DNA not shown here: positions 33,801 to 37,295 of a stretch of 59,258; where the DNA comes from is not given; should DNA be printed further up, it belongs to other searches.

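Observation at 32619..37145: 1508-aa HdrA polyprotein with an inserted GltD/NfnB-type NAD(P)H module and a second HdrA unit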

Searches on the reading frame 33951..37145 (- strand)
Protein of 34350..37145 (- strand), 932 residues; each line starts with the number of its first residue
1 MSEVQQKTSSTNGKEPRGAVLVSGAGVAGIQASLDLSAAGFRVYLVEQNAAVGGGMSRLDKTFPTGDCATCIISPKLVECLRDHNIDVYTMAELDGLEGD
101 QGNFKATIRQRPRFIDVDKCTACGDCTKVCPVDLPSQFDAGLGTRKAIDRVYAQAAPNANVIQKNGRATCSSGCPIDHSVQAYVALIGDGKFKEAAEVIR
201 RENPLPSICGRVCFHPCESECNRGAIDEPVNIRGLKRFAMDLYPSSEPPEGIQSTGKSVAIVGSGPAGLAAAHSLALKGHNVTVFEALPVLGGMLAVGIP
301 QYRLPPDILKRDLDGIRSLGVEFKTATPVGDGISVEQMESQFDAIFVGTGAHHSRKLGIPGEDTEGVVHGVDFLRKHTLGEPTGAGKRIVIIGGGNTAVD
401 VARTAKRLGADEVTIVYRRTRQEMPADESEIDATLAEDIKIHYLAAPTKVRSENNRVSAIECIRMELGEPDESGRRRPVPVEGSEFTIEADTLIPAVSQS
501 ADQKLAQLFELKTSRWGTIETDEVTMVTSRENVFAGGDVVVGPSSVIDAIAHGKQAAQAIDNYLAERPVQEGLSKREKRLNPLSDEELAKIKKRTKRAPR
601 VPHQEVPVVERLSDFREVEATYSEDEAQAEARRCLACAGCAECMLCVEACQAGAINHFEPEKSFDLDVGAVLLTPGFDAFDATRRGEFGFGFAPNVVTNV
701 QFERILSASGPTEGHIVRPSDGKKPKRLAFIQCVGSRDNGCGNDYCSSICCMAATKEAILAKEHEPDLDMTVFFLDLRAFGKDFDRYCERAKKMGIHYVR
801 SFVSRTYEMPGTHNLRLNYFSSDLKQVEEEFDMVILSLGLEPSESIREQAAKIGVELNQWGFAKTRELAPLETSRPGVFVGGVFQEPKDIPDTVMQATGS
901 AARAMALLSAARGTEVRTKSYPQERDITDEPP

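Call 9: search_solved_structures(query=window:34350-37145:-, max_evalue=1e-30, show_alignments=2)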
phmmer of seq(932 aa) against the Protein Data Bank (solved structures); distinct sequences matched with E-value up to 1e-30: 18.
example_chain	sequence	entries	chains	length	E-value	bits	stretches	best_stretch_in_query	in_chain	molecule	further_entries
9bov_A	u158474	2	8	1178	1.7e-133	449.9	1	167-646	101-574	Molybdopterin oxidoreductase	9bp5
9n5u_A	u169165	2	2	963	5.8e-130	438.3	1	169-646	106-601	NfnA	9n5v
8oh5_C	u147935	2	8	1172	1.1e-114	387.7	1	167-646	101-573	Formate dehydrogenase-O, major subunit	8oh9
8rvv_A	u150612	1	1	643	1.4e-112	380.7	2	640-906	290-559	H(2):CoB-CoM heterodisulfide,ferredoxin reductase subunit A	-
8rvu_a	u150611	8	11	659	1.7e-112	380.5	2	640-906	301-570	H(2):CoB-CoM heterodisulfide,ferredoxin reductase subunit A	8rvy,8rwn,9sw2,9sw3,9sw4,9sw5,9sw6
9sfi_A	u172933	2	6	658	1.1e-111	377.8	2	639-907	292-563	CoB--CoM heterodisulfide reductase iron-sulfur subunit A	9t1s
5odc_A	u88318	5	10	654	1.2e-110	374.3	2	639-913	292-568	Heterodisulfide reductase, subunit A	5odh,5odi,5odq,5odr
4ylf_B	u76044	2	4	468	2.1e-96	327.2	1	169-565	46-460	Dihydropyrimidine dehydrogenase subunit A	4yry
5jca_L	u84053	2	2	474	5.2e-93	316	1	168-566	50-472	NADH-dependent Ferredoxin:NADP Oxidoreductase (NfnI) subunit alpha | NADH-dependent Ferredoxin:NADP Oxidoreductase subunit alpha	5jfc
7bkb_A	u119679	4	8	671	1.3e-88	301.4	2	639-905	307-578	CoB--CoM heterodisulfide reductase iron-sulfur subunit A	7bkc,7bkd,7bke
5vj7_A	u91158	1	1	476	3.7e-82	280.1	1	168-567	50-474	Oxidoreductase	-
6s6s_G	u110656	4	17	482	3e-68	234.1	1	168-565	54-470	Glutamate synthase [NADPH] small chain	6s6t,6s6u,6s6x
2vdc_G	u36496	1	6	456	5.1e-67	230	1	155-565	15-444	GLUTAMATE SYNTHASE [NADPH] SMALL CHAIN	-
7mfm_I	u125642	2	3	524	3e-51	177.8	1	171-570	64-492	Glutamate synthase (NADPH) small chain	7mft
6tjr_A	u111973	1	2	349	2.7e-43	151.5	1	664-907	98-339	Fumarate reductase/succinate dehydrogenase flavoprotein domain protein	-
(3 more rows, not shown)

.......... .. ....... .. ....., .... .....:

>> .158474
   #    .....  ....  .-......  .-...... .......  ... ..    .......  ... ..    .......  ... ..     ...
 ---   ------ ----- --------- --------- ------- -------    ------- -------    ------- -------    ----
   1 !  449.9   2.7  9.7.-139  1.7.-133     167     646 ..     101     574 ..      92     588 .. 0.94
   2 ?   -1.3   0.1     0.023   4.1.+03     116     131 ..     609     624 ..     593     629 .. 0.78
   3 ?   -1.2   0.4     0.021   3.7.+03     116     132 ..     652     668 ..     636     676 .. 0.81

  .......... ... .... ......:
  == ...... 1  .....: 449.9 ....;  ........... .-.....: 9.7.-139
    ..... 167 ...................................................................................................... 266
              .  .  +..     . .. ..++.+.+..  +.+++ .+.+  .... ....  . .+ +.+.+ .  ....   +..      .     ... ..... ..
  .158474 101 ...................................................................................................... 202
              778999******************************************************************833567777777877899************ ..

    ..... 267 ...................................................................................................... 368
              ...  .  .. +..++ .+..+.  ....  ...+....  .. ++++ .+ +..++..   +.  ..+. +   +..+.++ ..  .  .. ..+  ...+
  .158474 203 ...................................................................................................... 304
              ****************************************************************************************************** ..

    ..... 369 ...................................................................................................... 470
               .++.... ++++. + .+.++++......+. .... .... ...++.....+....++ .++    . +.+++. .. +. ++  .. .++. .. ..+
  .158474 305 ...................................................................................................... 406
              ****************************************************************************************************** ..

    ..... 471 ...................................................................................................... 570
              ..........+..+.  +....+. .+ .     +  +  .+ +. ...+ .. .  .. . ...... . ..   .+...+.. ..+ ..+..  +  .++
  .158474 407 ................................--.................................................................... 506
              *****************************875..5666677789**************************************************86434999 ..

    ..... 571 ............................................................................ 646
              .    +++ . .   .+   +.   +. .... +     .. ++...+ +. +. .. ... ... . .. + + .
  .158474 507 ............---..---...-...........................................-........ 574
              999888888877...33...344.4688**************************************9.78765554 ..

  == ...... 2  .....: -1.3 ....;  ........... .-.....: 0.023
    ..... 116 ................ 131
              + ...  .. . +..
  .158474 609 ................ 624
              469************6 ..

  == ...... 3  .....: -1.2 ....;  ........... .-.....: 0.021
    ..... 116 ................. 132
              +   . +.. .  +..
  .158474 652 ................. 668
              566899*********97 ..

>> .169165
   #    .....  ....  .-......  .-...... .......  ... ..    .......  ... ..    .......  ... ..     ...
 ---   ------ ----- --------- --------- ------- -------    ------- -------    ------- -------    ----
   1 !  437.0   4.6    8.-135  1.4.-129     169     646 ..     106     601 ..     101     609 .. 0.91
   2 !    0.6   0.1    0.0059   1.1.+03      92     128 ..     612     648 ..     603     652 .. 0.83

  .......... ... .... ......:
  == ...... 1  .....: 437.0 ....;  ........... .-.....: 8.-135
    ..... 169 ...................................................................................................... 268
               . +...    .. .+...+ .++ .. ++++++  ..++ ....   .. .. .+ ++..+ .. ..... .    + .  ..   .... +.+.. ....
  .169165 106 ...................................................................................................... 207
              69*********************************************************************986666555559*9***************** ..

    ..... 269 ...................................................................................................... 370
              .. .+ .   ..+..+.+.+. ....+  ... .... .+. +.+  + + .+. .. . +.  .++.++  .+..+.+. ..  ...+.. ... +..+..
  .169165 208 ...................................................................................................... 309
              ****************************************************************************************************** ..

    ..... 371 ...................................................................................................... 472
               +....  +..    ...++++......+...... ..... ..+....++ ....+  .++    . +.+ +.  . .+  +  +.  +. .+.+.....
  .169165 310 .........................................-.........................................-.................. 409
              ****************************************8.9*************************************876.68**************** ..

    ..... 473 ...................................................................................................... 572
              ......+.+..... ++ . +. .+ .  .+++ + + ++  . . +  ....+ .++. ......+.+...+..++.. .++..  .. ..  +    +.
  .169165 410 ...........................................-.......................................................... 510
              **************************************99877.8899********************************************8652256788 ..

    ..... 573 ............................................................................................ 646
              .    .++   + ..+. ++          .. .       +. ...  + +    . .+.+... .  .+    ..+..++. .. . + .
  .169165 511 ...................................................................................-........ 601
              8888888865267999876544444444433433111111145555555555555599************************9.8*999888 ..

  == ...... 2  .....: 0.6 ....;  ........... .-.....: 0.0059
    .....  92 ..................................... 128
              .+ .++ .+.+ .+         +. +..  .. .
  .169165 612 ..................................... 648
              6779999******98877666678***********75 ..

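Call 79: predict_structure(alignment_id=A2)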
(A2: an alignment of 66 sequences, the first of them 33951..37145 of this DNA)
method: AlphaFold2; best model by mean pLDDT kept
length: 1065 residues; sequences in the alignment: 66
mean_pLDDT: 87.8   pTM: 0.81
mean pLDDT of the five models: 87.8, 86.4, 85.9, 83.9, 83.6
residues with pLDDT >= 90: 627; 70-90: 357; 50-70: 63; < 50: 18
segments of 3 or more residues with pLDDT < 50: 1-12
pLDDT, mean of each block of 10 residues (from residue 1): 33 75 93 92 94 79 64 75 90 94 95 93 92 89 89 79 93 93 97 95 93 89 94 95 85 93 96 96 96 93 93 94 94 91 94 87 91 92 91 93 94 95 88 94 95 91 92 81 93 91 89 90 94 93 88 96 96 88 89 88 89 91 96 95 95 93 96 89 88 91 87 89 93 71 60 85 89 77 71 90 88 91 87 92 84 88 86 94 80 87 93 70 73 92 65 93 94 80 93 87 71 88 78 63 89 92 77
secondary structure, 60 per line:
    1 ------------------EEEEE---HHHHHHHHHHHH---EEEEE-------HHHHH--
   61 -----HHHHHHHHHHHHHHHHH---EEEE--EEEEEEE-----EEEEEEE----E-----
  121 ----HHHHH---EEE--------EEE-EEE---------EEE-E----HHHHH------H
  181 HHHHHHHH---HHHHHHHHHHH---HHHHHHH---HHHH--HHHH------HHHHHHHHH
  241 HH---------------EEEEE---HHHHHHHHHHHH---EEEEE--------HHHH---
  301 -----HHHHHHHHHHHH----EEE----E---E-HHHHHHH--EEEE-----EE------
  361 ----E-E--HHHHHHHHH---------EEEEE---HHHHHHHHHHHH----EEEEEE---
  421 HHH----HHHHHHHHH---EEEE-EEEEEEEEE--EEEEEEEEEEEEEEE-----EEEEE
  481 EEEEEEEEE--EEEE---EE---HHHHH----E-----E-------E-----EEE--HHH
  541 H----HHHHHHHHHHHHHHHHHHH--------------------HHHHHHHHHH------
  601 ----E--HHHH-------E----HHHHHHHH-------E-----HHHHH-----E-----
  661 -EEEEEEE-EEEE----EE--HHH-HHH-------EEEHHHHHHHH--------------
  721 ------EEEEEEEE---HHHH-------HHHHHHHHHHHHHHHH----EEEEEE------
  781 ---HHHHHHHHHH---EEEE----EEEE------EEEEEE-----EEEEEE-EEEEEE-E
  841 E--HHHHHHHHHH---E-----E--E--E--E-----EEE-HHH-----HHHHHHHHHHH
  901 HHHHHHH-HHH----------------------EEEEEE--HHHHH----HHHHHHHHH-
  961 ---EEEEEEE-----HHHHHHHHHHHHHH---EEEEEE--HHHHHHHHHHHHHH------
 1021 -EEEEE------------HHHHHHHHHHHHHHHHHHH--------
elements in order (helices of 4 or more, strands of 3 or more residues): E19-23 H27-38 E42-46 H54-58 H66-82 E86-89 E92-98 E104-110 H125-129 E133-135 E144-146 E148-150 E160-162 H169-173 H180-188 H192-202 H206-212 H216-219 H222-225 H232-242 E258-262 H266-277 E281-285 H294-297 H306-317 E322-324 H335-341 E344-347 H370-378 E388-392 H396-407 E412-417 H428-436 E440-443 E445-453 E456-470 E476-489 E492-495 H504-508 E533-535 H538-541 H546-564 H585-594 H608-611 H624-631 H645-649 E662-668 E670-673 E696-698 H699-706 E727-734 H738-741 H749-764 E769-774 H784-793 E797-800 E805-808 E815-820 E826-831 E833-838 H844-853 E878-880 H890-907 E934-939 H942-946 H951-959 E964-970 H976-989 E993-998 H1001-1014 E1022-1026 H1039-1057

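Call 81: fold_search(model_id=the predicted structure, library=pdb)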
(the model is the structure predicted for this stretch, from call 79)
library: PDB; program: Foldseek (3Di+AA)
matches with E <= 10: 1909; with E <= 0.001: 623
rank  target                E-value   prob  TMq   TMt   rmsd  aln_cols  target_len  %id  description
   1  9bov_A                3.6e-54  1.00  0.43  0.39   2.2       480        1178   46  Structure of electron bifurcating Nfn-ABC complexed with NAD from Caldicellulosiruptor saccharolyticus (released 2025-03-05)
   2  9n5u_A                2.4e-52  1.00  0.41  0.46   6.3       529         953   41  Structure of the Thermococcus sibiricus NfnABC complex (released 2025-05-07)
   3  8oh5_C                7.6e-51  1.00  0.42  0.38   3.0       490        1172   41  Cryo-EM structure of the electron bifurcating transhydrogenase StnABC complex from Sporomusa Ovata (state 2) (released 2023-09-13)
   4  9n5v_A                1.1e-49  1.00  0.40  0.45   7.4       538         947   41  Structure of the NAD(H)-bound Thermococcus sibiricus NfnABC complex (released 2025-05-07)
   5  5jca_L                8.2e-41  1.00  0.36  0.79   2.2       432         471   41  NADP(H) bound NADH-dependent Ferredoxin:NADP Oxidoreductase (NfnI) from Pyrococcus furiosus (released 2017-04-12)
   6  4ylf_B                2.3e-40  1.00  0.36  0.80   2.3       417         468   43  Insights into flavin-based electron bifurcation via the NADH-dependent reduced ferredoxin-NADP oxidoreductase structur (released 2015-07-08)
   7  8rwn_A                1.4e-38  1.00  0.38  0.92   5.9       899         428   20  CryoEM structure of the Hdr(ABC)2 subunits of the Elp-Hdr complex of Methanothermobacter marburgensis (released 2025-05-14)
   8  5jfc_L                3.2e-38  1.00  0.35  0.79   2.3       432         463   39  NADH-dependent Ferredoxin:NADP Oxidoreductase (NfnI) from Pyrococcus furiosus (released 2017-04-12)
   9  8rvy_A                5.5e-38  1.00  0.38  0.62   5.8       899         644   20  CryoEM structure of the Elp-Hdr complex of Methanothermobacter marburgensis state 1 (composite structure) (released 2025-05-14)
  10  8rvu_a                6.4e-38  1.00  0.38  0.92   5.9       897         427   20  CryoEM structure of the Elp-Hdr complex of Methanothermobacter marburgensis state 2 (composite structure) (released 2025-05-14)
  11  8rvu_A                9.4e-38  1.00  0.38  0.62   5.8       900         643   20  CryoEM structure of the Elp-Hdr complex of Methanothermobacter marburgensis state 2 (composite structure) (released 2025-05-14)
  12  5vj7_A                1.2e-36  1.00  0.35  0.79   2.4       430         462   37  Ferredoxin NADP Oxidoreductase (Xfn) (released 2017-07-19)
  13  5odi_A                6.4e-36  1.00  0.38  0.61   3.8       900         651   20  Heterodisulfide reductase / [NiFe]-hydrogenase complex from Methanothermococcus thermolithotrophicus cocrystallized wi (released 2017-08-30)
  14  5odh_A                9.9e-36  1.00  0.38  0.61   3.3       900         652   20  Heterodisulfide reductase / [NiFe]-hydrogenase complex from Methanothermococcus thermolithotrophicus soaked with heter (released 2017-08-30)
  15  5odc_A                1.5e-35  1.00  0.38  0.61   3.8       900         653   20  Heterodisulfide reductase / [NiFe]-hydrogenase complex from Methanothermococcus thermolithotrophicus at 2.3 A resoluti (released 2017-08-30)
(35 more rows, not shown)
